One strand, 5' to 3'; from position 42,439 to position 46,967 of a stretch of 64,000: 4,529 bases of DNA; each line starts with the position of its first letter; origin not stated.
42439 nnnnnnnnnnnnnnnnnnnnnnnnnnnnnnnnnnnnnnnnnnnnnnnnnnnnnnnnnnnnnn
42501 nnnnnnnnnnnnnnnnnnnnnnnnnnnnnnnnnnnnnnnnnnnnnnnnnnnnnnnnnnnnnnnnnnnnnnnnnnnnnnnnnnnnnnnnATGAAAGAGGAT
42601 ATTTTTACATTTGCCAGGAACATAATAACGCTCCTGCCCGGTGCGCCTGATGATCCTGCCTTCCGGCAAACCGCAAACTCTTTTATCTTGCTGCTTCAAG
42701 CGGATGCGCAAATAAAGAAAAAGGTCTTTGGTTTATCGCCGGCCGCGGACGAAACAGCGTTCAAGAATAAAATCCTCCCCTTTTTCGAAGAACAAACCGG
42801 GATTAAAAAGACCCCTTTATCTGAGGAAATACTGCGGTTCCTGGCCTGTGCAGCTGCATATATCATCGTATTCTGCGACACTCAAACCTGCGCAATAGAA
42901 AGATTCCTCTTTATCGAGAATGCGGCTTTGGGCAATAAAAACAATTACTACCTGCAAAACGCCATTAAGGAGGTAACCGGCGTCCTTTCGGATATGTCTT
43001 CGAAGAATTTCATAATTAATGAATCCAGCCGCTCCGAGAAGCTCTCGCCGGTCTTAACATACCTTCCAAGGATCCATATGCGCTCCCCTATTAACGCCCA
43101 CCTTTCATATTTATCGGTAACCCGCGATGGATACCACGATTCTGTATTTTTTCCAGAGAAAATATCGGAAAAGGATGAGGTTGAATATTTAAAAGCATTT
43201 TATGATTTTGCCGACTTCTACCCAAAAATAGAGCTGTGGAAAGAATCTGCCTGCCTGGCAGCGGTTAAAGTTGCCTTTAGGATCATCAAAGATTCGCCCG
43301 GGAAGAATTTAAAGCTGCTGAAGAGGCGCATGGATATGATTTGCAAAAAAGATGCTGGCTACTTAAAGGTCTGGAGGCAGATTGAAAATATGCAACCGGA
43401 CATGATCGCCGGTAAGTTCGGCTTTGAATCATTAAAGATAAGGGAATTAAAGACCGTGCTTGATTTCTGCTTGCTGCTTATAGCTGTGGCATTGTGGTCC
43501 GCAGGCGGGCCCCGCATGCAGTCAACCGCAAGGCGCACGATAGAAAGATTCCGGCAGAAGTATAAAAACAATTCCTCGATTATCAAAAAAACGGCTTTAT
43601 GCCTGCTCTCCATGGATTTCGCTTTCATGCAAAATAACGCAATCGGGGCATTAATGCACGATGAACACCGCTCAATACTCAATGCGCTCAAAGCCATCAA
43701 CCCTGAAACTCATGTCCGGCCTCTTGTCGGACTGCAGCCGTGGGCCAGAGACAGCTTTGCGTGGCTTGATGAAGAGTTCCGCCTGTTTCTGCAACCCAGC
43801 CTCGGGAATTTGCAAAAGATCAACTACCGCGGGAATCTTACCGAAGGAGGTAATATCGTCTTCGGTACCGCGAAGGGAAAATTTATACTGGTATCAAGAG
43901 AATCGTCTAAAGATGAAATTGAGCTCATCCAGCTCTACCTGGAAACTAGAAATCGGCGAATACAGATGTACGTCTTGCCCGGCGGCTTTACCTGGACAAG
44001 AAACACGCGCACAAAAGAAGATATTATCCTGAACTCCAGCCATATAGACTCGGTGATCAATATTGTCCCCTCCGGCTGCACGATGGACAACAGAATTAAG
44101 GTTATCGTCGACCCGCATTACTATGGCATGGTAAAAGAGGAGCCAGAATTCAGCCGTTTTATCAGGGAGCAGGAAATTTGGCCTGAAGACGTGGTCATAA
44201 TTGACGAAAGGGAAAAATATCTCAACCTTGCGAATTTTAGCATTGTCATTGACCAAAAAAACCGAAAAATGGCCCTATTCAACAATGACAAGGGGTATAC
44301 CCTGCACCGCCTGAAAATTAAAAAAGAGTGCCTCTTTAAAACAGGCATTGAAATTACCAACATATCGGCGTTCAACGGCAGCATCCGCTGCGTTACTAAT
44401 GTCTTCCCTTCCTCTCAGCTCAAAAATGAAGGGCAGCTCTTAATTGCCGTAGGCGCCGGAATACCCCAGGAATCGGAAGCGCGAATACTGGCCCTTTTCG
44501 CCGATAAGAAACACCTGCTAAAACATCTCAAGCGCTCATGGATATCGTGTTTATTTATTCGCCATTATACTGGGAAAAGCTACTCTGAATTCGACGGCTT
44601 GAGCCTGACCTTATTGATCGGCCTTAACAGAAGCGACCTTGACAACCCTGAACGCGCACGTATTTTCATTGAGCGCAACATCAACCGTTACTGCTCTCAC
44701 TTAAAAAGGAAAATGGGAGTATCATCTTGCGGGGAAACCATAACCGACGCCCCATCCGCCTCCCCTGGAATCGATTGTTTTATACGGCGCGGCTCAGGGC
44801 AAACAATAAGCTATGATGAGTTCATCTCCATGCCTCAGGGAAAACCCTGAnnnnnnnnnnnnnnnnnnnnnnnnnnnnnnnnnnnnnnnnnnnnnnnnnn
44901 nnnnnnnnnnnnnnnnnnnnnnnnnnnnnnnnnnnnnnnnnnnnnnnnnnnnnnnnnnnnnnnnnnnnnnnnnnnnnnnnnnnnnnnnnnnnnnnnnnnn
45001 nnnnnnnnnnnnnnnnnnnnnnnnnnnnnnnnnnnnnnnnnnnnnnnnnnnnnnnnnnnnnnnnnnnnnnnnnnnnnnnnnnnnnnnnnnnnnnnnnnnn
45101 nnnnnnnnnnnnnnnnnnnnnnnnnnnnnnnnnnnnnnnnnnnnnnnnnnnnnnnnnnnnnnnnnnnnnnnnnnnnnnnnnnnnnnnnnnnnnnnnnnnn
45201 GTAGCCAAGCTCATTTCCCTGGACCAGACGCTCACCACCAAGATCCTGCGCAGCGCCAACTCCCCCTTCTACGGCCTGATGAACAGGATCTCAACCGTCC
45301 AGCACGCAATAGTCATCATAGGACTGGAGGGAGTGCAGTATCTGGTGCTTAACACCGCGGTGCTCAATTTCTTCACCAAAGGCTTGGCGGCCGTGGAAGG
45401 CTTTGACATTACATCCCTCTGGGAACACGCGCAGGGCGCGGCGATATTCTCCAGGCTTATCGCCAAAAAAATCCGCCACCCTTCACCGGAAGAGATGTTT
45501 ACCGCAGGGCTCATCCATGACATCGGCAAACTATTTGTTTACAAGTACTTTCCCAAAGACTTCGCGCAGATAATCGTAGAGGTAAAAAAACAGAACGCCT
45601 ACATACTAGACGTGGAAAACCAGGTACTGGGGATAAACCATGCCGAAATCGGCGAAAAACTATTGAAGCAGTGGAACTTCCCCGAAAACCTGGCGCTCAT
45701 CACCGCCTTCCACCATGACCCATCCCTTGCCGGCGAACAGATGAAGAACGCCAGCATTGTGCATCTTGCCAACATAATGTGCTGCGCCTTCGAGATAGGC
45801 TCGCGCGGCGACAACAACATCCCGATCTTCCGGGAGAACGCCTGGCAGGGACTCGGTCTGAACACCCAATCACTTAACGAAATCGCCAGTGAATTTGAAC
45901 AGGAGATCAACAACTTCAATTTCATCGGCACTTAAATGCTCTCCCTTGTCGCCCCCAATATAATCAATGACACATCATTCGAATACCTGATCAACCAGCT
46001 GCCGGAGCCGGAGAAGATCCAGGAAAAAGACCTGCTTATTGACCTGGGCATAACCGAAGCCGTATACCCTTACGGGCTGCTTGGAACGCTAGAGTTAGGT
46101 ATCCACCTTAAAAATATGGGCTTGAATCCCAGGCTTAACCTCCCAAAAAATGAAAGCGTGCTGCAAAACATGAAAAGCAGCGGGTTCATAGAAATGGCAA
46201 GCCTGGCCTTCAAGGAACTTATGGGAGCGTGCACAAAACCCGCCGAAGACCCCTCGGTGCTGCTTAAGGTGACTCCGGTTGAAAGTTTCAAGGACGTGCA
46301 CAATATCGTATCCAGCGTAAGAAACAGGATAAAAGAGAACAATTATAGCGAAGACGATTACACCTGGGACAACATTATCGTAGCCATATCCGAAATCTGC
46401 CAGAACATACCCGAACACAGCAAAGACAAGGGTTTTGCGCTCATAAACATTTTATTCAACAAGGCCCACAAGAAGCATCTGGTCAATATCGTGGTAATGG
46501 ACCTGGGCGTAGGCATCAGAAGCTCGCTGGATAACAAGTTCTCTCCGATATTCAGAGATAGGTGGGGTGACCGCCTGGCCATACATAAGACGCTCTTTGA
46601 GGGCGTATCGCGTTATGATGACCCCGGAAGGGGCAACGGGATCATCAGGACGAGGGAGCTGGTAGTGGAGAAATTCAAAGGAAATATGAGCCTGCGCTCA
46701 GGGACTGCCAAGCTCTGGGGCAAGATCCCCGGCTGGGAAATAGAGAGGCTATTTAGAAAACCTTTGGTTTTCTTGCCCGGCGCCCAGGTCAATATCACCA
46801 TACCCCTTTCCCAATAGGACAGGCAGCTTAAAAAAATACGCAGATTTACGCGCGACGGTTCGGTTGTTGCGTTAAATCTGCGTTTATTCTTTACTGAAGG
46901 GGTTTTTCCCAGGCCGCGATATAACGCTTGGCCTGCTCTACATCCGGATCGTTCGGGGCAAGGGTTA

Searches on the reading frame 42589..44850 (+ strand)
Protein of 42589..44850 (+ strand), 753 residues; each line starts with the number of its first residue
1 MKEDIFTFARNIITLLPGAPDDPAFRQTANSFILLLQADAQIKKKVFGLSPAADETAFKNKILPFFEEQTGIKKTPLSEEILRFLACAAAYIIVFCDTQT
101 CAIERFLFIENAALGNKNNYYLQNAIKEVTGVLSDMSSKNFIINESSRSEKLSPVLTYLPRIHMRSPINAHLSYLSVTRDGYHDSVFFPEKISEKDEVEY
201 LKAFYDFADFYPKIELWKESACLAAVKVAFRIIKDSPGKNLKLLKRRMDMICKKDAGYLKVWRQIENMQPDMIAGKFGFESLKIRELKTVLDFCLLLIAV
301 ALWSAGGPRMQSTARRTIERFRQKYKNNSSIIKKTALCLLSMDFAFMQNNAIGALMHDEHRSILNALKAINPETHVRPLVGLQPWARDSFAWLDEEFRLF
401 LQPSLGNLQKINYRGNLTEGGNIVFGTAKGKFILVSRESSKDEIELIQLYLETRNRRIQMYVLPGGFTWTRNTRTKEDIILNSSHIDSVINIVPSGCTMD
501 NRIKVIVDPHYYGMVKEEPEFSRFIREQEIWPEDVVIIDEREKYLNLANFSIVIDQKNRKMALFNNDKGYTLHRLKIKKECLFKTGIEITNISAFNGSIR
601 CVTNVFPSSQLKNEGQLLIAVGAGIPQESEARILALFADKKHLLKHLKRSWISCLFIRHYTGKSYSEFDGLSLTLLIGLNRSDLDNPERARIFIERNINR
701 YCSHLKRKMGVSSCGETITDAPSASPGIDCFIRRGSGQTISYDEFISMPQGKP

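Call 7: search_protein_families(library=pfam, proteins=[window:42589-44850:+])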
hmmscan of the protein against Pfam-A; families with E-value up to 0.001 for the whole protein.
window:42589-44850:+ (753 aa): 0 families

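Call 9: find_homologous_proteins(query=window:42589-44850:+)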
Query window:42589-44850:+ (753 aa): 1 proteins with E <= 0.001 among 8000 candidates.
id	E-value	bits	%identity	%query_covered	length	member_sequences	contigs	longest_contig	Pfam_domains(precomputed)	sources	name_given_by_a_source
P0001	0.0e+0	1721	100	100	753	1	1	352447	-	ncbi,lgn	-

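Call 11: find_encoding_contigs(protein=P0001, flank=3000, max_places=4)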
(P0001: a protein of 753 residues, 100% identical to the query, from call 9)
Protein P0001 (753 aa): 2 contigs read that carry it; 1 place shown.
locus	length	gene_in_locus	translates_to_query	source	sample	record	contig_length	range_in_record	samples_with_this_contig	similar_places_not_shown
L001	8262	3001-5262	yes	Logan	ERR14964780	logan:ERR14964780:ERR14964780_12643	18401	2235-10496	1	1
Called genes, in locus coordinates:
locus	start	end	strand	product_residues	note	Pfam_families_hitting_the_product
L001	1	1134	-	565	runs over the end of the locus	PF00657:Lipase_GDSL (faint), PF13472:Lipase_GDSL_2, PF00515:TPR_1 (faint), PF07719:TPR_2 (faint), PF13174:TPR_6 (faint), PF14559:TPR_19 (weak), PF13432:TPR_16 (weak), PF14559:TPR_19 (weak), +7 more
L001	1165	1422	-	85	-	-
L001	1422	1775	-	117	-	PF00166:Cpn10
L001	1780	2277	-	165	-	PF00881:Nitroreductase, PF14512:TM1586_NiRdase, PF00881:Nitroreductase (weak)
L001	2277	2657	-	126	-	PF01643:Acyl-ACP_TE (weak), PF13279:4HBT_2, PF03061:4HBT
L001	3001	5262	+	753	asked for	-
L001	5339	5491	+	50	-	-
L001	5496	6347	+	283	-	PF08668:HDOD, PF01966:HD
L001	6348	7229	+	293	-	-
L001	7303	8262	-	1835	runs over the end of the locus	-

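Call 22: search_protein_families(library=ncbifam, proteins=[window:42589-44850:+])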
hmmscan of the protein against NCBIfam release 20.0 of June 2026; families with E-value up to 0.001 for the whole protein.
window:42589-44850:+ (753 aa): 0 families

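Call 23: search_protein_representatives(protein=window:42589-44850:+)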
Query: 753 residues. Proteins with E-value up to 0.001 (for the whole library): 50; up to 1e-10: 32; up to 1e-30: 16. The best 50 are listed.
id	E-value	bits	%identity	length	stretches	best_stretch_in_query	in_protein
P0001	0.0e+00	1721.2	100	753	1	1-753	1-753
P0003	8.3e-143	493.4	37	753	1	4-714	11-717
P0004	1.6e-106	373.4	36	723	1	100-706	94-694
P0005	1.2e-98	347.5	46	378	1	384-741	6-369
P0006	2.4e-91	323.3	34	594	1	140-712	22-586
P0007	6.1e-89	315.3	32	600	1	146-706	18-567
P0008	3.5e-85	302.9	33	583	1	136-676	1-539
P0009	1.8e-78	280.7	32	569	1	146-711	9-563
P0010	5.3e-75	269.3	32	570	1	149-711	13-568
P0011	9.3e-75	268.5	30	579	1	136-676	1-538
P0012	1.3e-74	267.9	31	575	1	146-696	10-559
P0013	2.3e-57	210.9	30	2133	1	138-657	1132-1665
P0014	2.9e-57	210.6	33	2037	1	141-715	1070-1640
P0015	2.0e-51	191.3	29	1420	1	150-695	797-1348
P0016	1.5e-37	145.4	27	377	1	124-482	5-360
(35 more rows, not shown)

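Call 25: find_encoding_contigs(protein=P0003, flank=4000, max_places=4)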
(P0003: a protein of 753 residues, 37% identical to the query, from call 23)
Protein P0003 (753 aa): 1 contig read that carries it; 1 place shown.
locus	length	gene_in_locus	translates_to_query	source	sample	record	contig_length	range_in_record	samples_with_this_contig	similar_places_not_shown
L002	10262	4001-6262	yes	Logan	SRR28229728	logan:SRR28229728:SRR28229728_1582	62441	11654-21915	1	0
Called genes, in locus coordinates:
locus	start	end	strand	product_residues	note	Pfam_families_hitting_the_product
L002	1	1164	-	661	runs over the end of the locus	PF13520:AA_permease_2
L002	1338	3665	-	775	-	PF03030:H_PPase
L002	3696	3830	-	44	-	-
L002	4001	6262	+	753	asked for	-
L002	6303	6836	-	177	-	PF01058:Oxidored_q6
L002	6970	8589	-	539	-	PF00329:Complex1_30kDa, PF00374:NiFeSe_Hases (faint), PF00346:Complex1_49kDa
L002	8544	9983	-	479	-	PF00361:Proton_antipo_M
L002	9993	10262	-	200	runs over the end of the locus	-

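Call 28: find_related_loci(query=A1, collection=genome_contigs, flank=5000)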
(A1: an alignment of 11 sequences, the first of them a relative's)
Query A1 (753 aa) in genome_contigs; peptide patterns used: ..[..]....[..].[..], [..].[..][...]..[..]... (x = any residue, [..] = any of these).
44 stretches matched a pattern; 3 encode a relative of the query (tblastn E <= 1e-3); 3 distinct loci.
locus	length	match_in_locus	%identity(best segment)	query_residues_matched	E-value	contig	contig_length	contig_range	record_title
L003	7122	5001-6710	35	136-711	2e-101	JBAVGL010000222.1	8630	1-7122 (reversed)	MAG: Chitinivibrionales bacterium isolate MFD06947_ilm_asm_bin9 k127_6388, whole genome shotgun sequence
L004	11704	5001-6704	34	142-711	2e-94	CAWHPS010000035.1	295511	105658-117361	MAG: uncultured Fibrobacterota bacterium isolate MFD04716.bin.2.54 genome assembly, contig: contig_17274, whole genome s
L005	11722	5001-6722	30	135-711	7e-79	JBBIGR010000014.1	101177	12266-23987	MAG: Fibrobacteria bacterium isolate ETS170220_bin_96 NODE_119_length_101177_cov_7.859091, whole genome shotgun sequence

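Call 41: search_solved_structures(query=A1, max_evalue=1)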
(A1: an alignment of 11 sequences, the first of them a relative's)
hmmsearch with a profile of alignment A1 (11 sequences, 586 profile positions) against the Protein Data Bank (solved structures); distinct sequences matched with E-value up to 1: 0.

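Call 42: search_protein_families(library=pfam, alignment_id=A1, max_evalue=1)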
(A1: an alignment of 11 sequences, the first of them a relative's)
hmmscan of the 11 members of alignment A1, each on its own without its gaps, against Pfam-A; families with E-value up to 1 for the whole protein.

A. member 1, P0001 (753 aa): 0 families

B. families by the number of members that match (of 11 scanned): 6 families
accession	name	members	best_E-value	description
PF10256.14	Erf4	1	0.0045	Golgin subfamily A member 7/ERF4 family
PF00393.24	6PGD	1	0.028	6-phosphogluconate dehydrogenase, C-terminal domain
PF00780.28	CNH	1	0.073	CNH domain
PF07111.17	HCR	1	0.17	Alpha helical coiled-coil rod protein (HCR)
PF10334.16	BRE4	1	0.18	Brefeldin A-sensitivity protein 4-like domain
PF07125.16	DUF1378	1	0.25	Protein of unknown function (DUF1378)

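Call 64: predict_structure(alignment_id=A1)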
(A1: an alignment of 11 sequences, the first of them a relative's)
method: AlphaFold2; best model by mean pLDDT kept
length: 753 residues; sequences in the alignment: 11
mean_pLDDT: 83.4   pTM: 0.83
mean pLDDT of the five models: 83.4, 82.5, 81.1, 78.3, 67.9
residues with pLDDT >= 90: 251; 70-90: 419; 50-70: 52; < 50: 31
segments of 3 or more residues with pLDDT < 50: 352-354, 407-411, 713-727, 751-753
pLDDT, mean of each block of 10 residues (from residue 1): 81 82 86 88 78 77 79 73 90 81 86 88 89 72 84 87 83 88 77 92 84 65 92 91 92 82 89 79 81 91 88 88 87 83 73 58 92 84 56 91 63 69 93 91 82 92 89 86 87 94 94 92 96 93 70 91 85 91 89 80 85 84 91 91 90 89 87 87 93 95 86 40 45 87 78 44
secondary structure, 60 per line:
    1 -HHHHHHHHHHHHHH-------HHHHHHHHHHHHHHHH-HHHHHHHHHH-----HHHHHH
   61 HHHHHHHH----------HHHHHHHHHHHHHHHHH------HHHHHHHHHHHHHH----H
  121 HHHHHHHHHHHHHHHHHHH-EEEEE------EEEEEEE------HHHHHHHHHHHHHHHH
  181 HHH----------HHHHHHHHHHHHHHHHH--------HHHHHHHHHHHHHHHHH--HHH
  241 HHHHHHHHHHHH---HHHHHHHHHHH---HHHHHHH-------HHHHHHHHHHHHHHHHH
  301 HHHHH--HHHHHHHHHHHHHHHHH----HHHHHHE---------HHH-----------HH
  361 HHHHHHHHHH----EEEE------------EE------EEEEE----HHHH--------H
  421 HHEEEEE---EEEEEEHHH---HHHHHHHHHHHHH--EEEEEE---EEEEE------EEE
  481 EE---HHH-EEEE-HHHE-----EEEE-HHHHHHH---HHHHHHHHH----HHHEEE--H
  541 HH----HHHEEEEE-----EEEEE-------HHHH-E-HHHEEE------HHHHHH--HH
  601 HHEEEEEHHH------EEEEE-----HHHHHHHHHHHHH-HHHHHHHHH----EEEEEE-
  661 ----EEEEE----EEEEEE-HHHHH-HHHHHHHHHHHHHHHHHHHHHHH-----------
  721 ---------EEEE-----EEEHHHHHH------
elements in order (helices of 4 or more, strands of 3 or more residues): H2-15 H23-38 H40-49 H55-68 H79-95 H102-115 H120-139 E141-145 E152-158 H165-183 H194-210 H219-235 H238-252 H256-266 H270-276 H284-305 H308-324 H329-334 H359-370 E375-378 E399-403 H408-411 E423-427 E431-436 H443-455 E458-463 E467-471 E478-482 E490-493 E504-507 H509-515 H519-527 E535-537 E550-554 E560-564 H572-575 E582-584 H591-596 H599-602 E603-607 E617-621 H627-639 H641-649 E654-659 E665-669 E674-679 H681-685 H687-709 E730-733 E739-741 H742-747

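Call 67: fold_search(model_id=the predicted structure, library=pdb)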
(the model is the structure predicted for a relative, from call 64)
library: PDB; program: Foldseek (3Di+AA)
matches with E <= 10: 250; with E <= 0.001: 0
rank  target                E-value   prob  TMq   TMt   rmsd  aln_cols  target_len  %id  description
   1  8y2l_A                1.0e-01  0.09  0.08  0.09  19.9       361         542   10  The Crystal Structure of Glucosyltransferase TcdB from Clostridioides difficile (released 2025-01-29)
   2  6trt_A                5.1e-01  0.01  0.07  0.05  33.6       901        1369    9  Chaetomium thermophilum UDP-Glucose Glucosyl Transferase (UGGT) double cysteine mutant S180C/T742C. (released 2020-01-08)
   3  6oq5_A                6.1e-01  0.06  0.06  0.03  20.4       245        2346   11  Structure of the full-length Clostridium difficile toxin B in complex with 3 VHHs (released 2019-07-10)
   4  6stj_B                8.5e-01  0.07  0.06  0.18  16.0       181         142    9  Selective Affimers Recognize BCL-2 Family Proteins Through Non-Canonical Structural Motifs (released 2020-09-30)
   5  5l0z_B                9.3e-01  0.06  0.06  0.13  14.6       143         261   12  Crystal Structure of AdoMet bound rRNA methyltransferase from Sinorhizobium meliloti (released 2017-08-02)
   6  8zcf_R                9.8e-01  0.03  0.05  0.11  30.9       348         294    9  Cryo-EM structure of GPR4 complexed with Gs in pH7.5 (released 2025-04-23)
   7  6yg8_A                1.2e+00  0.08  0.08  0.10  13.0       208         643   10  Cryo-EM structure of a BcsB pentamer in the context of an assembled Bcs macrocomplex (released 2021-02-24)
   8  6stj_A                1.2e+00  0.06  0.06  0.19  15.5       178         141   11  Selective Affimers Recognize BCL-2 Family Proteins Through Non-Canonical Structural Motifs (released 2020-09-30)
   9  6trf_A                1.2e+00  0.01  0.06  0.05  34.7       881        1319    8  Chaetomium thermophilum UDP-Glucose Glucosyl Transferase (UGGT) purified from cells treated with kifunensine. (released 2020-01-08)
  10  9qec_A                1.4e+00  0.02  0.09  0.09  26.8       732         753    9  Cryo-EM structure of the XPF-ERCC1-XPA complex (released 2025-12-17)
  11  5e81_58               1.6e+00  0.08  0.06  0.21  12.6       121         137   16  Structure of T. thermophilus 70S ribosome complex with mRNA and tRNALys in the A-site with wobble pair (released 2016-01-27)
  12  7a0r_G                1.6e+00  0.08  0.06  0.21  12.2       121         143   16  50S Deinococcus radiodurans ribosome bounded with mycinamicin I (released 2021-08-18)
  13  5es2_A                1.6e+00  0.05  0.10  0.15  23.2       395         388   11  The crystal structure of a functionally uncharacterized protein LPG0634 from Legionella pneumophila subsp. pneumophila (released 2015-12-16)
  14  5vcr_A                1.7e+00  0.08  0.04  0.08  11.0        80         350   10  Alpha-1,6-mannosyl-glycoprotein 2-beta-N-acetylglucosaminyltransferase with bound uranium dioxide (released 2018-04-11)
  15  9i5t_M                1.7e+00  0.04  0.06  0.18  13.1       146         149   10  50S subunit of P. gingivalis ribosome with Lefamulin (released 2025-08-20)
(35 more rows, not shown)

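Call 72: search_protein_families(library=padloc, proteins=[window:42589-44850:+], max_evalue=0.1)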
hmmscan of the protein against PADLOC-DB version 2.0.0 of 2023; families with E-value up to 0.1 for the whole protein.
window:42589-44850:+ (753 aa): 1 family
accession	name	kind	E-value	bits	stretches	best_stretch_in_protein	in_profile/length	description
PDLC01795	CARF1--CARF_HEPN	-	0.036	11.2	1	584-631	126-170/449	-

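Call 74: fold_search(model_id=the predicted structure, library=viral)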
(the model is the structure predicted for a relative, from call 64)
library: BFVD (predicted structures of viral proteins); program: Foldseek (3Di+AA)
matches with E <= 10: 199; with E <= 0.001: 0
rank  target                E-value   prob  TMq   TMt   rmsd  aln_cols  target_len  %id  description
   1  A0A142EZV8            1.5e-01  0.75  0.10  0.32  15.3       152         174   10  (no name in the UniProt tables at hand)
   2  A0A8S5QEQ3            4.4e-01  0.30  0.06  0.08  14.1       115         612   18  Fringe-like [Myoviridae sp. ctn8H20]
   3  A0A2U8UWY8            6.8e-01  0.04  0.07  0.05  24.4       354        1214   12  DNA polymerase [Escherichia phage Gostya9]
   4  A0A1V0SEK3            7.1e-01  0.01  0.06  0.05  38.1       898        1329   10  E2 ubiquitin-conjugating enzyme [Hokovirus HKV1]
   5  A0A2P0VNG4            9.4e-01  0.04  0.06  0.09  14.5       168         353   10  Glycosyltransferase family 1 protein [Tetraselmis virus 1]
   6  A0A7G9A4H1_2          9.9e-01  0.02  0.06  0.05  31.2       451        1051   10  Tape measure domain protein [Bacteriophage sp.]
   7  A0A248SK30            1.2e+00  0.02  0.07  0.10  16.3       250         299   11  (no name in the UniProt tables at hand)
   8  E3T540                1.2e+00  0.10  0.06  0.06   8.8        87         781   16  Glycosyltransferase [Cafeteria roenbergensis virus (strain BV-PW1)]
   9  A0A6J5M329            1.4e+00  0.02  0.06  0.07  31.6       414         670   12  Uncharacterized protein [uncultured Caudovirales phage]
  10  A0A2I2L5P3            1.5e+00  0.12  0.06  0.12  13.7       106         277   11  Uncharacterized protein [Orpheovirus IHUMI-LCC2]
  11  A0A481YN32            1.6e+00  0.18  0.05  0.19   9.3        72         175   10  Glycosyltransferase [Pithovirus LCDPAC01]
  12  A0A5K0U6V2            1.7e+00  0.03  0.06  0.07  14.5       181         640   13  Uncharacterized protein [Yasminevirus sp. GU-2018]
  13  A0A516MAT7            1.7e+00  0.11  0.05  0.09   8.9        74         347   14  (no name in the UniProt tables at hand)
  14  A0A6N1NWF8            1.7e+00  0.07  0.04  0.06  13.5        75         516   21  Putative orfan [Tupanvirus soda lake]
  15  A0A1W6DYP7            2.1e+00  0.03  0.05  0.14  17.2       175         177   11  Uncharacterized protein [Aeromonas phage phiA8-29]
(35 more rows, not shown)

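Call 79: find_encoding_contigs(protein=P0004, flank=2500, max_places=2)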
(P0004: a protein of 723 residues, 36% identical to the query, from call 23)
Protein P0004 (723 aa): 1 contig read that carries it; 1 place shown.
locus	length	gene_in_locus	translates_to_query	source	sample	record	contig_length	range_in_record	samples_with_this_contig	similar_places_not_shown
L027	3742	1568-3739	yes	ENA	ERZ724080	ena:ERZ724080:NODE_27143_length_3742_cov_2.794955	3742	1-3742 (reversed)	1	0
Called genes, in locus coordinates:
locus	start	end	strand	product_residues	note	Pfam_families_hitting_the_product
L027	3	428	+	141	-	?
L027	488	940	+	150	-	PF13801:Metal_resist, PF07813:LTXXQ (weak)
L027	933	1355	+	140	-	-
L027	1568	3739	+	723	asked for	-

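Call 80: find_encoding_contigs(protein=P0006, flank=2500, max_places=2)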
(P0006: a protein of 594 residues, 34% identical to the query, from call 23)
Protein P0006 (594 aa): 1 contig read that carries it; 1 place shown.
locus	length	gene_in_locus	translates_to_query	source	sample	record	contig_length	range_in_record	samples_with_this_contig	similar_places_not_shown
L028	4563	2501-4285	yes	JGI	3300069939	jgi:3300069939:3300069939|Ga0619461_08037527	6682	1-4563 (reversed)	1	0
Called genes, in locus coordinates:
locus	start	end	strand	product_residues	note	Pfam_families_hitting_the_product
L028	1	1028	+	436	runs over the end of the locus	PF00162:PGK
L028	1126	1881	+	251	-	PF00121:TIM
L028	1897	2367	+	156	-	PF03840:SecG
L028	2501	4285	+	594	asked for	-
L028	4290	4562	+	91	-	?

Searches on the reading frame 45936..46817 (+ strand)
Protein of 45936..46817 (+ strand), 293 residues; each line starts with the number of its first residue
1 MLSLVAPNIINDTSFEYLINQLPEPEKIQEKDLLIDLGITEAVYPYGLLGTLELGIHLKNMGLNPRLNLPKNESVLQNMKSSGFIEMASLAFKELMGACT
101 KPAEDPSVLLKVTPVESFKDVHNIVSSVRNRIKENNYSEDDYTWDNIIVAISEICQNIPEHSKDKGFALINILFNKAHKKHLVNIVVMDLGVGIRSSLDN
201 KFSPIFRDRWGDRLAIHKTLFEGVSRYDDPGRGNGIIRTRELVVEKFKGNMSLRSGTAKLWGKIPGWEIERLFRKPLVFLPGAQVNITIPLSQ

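Call 7: search_protein_families(library=pfam, proteins=[window:45936-46817:+])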
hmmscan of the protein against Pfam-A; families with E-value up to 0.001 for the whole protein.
window:45936-46817:+ (293 aa): 0 families

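Call 22: search_protein_families(library=ncbifam, proteins=[window:45936-46817:+])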
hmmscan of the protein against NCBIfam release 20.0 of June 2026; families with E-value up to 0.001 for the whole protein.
window:45936-46817:+ (293 aa): 0 families

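Call 72: search_protein_families(library=padloc, proteins=[window:45936-46817:+], max_evalue=0.1)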
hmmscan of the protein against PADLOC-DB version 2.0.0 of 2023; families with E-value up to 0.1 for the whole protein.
window:45936-46817:+ (293 aa): 1 family
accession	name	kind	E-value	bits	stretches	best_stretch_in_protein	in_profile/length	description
PDLC02567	DrmA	-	0.00021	16.4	1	120-259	114-244/1750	DrmA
